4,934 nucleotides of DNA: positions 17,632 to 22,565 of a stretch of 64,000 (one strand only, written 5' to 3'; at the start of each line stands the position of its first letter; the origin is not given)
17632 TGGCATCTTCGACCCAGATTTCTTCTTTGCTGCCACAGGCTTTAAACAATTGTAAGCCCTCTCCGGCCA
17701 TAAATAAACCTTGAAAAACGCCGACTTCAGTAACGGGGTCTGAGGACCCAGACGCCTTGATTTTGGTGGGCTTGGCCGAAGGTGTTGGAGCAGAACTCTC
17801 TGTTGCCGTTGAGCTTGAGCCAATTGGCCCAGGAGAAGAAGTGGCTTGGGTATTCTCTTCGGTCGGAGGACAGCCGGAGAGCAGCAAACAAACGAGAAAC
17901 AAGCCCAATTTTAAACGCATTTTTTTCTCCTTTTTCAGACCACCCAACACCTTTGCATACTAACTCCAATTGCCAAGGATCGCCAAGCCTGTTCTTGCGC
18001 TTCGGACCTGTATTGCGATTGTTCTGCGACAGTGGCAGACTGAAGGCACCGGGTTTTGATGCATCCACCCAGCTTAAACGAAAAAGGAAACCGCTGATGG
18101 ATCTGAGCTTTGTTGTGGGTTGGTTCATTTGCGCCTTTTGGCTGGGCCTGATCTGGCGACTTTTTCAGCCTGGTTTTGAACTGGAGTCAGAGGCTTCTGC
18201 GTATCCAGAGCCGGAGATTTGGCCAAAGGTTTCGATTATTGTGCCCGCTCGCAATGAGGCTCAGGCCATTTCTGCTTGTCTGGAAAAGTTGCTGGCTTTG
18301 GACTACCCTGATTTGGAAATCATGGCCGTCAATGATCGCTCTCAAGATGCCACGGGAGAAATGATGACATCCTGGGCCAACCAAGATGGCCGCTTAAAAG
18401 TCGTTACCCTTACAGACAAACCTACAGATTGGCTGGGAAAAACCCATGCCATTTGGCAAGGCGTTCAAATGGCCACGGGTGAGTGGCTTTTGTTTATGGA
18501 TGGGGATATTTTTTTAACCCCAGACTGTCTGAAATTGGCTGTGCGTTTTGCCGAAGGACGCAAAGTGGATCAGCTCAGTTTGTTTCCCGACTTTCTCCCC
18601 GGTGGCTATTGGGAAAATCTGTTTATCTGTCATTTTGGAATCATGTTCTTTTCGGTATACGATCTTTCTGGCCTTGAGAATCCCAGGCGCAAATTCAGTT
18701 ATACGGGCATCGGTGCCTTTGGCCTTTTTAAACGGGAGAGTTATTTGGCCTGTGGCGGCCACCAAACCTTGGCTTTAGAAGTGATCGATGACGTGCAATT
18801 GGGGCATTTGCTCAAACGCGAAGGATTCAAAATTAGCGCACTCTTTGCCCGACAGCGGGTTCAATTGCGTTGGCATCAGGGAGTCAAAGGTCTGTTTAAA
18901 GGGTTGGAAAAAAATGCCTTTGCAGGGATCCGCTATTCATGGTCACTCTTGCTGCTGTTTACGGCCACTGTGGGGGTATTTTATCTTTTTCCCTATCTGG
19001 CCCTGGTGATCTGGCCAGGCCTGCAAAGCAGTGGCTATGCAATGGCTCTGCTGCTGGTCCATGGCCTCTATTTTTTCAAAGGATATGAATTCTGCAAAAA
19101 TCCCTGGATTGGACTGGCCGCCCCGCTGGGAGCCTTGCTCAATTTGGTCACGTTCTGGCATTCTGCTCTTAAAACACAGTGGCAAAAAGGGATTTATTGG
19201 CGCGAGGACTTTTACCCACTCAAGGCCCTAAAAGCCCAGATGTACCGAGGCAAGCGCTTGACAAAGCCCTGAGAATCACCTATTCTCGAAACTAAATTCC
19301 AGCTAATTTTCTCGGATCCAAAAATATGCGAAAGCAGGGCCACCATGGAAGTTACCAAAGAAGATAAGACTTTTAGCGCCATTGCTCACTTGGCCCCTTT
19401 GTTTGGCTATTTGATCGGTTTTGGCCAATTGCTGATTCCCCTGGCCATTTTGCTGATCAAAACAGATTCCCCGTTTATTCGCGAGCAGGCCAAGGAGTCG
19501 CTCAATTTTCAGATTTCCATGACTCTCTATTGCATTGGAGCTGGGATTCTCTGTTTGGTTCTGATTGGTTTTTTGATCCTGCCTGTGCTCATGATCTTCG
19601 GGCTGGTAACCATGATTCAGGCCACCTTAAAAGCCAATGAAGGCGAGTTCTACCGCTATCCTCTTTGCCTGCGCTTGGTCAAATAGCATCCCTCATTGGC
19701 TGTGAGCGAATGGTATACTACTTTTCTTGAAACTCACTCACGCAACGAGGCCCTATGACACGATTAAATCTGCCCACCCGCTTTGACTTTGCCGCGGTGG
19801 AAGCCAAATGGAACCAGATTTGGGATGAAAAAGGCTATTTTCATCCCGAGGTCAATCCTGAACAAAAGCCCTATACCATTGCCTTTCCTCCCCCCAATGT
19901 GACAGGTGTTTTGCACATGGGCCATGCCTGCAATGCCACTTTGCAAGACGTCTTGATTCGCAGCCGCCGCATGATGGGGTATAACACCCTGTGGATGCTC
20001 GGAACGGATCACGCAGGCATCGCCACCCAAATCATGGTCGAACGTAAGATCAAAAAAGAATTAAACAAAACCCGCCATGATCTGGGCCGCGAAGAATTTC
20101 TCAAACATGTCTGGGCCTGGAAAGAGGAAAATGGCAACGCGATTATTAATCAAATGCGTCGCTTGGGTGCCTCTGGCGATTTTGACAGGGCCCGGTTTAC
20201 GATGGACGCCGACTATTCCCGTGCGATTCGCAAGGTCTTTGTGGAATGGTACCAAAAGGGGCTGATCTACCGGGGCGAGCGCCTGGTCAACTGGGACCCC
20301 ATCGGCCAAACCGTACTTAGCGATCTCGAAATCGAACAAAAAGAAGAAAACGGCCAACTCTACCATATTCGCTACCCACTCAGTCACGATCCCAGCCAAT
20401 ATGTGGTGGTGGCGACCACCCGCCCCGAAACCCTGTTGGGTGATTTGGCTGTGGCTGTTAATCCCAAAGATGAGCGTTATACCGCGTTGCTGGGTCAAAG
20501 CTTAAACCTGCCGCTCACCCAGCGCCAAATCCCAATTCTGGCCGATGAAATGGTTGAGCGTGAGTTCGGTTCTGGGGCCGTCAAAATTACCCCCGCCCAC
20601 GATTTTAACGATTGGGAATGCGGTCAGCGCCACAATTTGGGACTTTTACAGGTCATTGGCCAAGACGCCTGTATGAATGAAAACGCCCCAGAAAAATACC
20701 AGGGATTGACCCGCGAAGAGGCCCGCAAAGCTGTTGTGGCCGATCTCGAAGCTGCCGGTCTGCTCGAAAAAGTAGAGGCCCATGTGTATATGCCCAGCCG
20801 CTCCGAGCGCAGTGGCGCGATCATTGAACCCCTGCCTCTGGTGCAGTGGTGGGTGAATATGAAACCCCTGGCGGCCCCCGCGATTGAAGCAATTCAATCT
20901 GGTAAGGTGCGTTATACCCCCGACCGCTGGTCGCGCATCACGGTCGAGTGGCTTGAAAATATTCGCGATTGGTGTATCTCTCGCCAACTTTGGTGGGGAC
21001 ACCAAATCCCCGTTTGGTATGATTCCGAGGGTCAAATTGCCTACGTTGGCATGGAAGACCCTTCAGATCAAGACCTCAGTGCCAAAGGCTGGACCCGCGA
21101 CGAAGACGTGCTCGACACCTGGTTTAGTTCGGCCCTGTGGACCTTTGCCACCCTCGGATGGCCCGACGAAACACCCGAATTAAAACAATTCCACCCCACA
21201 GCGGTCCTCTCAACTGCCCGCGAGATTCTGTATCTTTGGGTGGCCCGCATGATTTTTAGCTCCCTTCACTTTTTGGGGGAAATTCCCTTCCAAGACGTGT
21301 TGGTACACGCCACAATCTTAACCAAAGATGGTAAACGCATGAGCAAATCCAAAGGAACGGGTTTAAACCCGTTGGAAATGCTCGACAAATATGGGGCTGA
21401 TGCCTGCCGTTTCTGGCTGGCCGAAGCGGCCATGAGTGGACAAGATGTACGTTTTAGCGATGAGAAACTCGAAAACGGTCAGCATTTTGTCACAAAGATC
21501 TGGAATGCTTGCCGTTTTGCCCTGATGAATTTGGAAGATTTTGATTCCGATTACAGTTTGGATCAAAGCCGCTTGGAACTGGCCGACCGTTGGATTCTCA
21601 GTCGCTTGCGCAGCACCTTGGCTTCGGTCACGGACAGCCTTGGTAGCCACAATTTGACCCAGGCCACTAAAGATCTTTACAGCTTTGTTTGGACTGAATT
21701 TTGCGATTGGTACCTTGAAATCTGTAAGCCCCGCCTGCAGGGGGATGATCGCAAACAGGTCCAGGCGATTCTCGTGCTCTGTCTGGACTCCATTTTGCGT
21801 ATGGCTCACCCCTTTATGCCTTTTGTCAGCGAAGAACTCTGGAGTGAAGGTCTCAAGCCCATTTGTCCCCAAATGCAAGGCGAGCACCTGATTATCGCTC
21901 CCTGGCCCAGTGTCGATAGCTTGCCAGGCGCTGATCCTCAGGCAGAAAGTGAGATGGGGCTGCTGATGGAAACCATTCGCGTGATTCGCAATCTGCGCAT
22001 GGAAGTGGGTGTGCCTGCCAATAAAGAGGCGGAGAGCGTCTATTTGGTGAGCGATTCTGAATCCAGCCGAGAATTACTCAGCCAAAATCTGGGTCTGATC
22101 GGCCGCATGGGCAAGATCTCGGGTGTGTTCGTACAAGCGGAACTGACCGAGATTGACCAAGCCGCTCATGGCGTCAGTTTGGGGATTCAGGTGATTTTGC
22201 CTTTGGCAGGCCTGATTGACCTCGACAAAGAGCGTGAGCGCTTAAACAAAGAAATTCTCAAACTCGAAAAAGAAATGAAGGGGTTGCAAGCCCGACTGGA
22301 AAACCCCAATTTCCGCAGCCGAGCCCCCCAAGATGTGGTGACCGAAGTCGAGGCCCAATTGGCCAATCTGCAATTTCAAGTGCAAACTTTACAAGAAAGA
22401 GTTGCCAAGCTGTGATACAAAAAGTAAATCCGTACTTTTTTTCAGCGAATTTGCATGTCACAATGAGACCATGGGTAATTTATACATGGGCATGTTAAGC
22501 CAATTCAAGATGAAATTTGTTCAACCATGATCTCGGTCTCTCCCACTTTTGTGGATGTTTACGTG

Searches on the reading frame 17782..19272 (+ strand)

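Call 41: search_protein_families(library=pfam, proteins=[window:17782-19272:+], max_evalue=0.001)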
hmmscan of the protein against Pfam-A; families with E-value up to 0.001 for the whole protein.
window:17782-19272:+ (496 aa): 5 families
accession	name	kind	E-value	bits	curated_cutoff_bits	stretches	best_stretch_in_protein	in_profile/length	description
PF00535.33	Glycos_transf_2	-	3e-24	86.3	23.3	1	151-261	1-108/168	Glycosyl transferase family 2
PF13641.12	Glyco_tranf_2_3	-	2.8e-18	67.2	27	1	148-352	1-202/230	Glycosyltransferase like family 2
PF13506.12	Glyco_transf_21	-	6.8e-08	32.6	21.7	1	214-352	12-145/174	Glycosyl transferase family 21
PF10111.15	Glyco_tranf_2_2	-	6.6e-06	26.2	27.3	1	152-263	2-112/276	Glycosyltransferase like family 2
PF13632.12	Glyco_trans_2_3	-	0.00078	19.8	27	0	235-424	1-186/198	Glycosyl transferase family group 2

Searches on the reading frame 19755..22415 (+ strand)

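Call 41: search_protein_families(library=pfam, proteins=[window:19755-22415:+], max_evalue=0.001)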
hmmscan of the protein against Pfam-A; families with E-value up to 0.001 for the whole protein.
window:19755-22415:+ (886 aa): 7 families
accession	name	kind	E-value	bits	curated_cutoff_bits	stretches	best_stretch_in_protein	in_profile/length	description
PF00133.28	tRNA-synt_1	-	1.3e-130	436.4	22.7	1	19-567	2-413/414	tRNA synthetases class I (I, L, M and V)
PF08264.19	Anticodon_1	-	1.8e-38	132.2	25.1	1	611-761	1-146/148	Anticodon-binding domain of tRNA ligase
PF09334.17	tRNA-synt_1g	-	4.3e-23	82.1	20.1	2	386-573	205-372/391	tRNA synthetases class I (M)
PF10458.14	Val_tRNA-synt_C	-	1.5e-16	60.8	25.9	1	822-886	1-65/66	Valyl tRNA synthetase tRNA binding arm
PF13603.12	tRNA-synt_1_2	-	7.2e-09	35.8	25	1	247-306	86-145/185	Leucyl-tRNA synthetase, editing domain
PF16326.10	ABC_tran_CTD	-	4.7e-05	24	32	1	825-882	8-63/69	ABC transporter C-terminal domain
PF01406.26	tRNA-synt_1e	-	7.2e-05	22.7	27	0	512-574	237-298/301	tRNA synthetases class I (C) catalytic domain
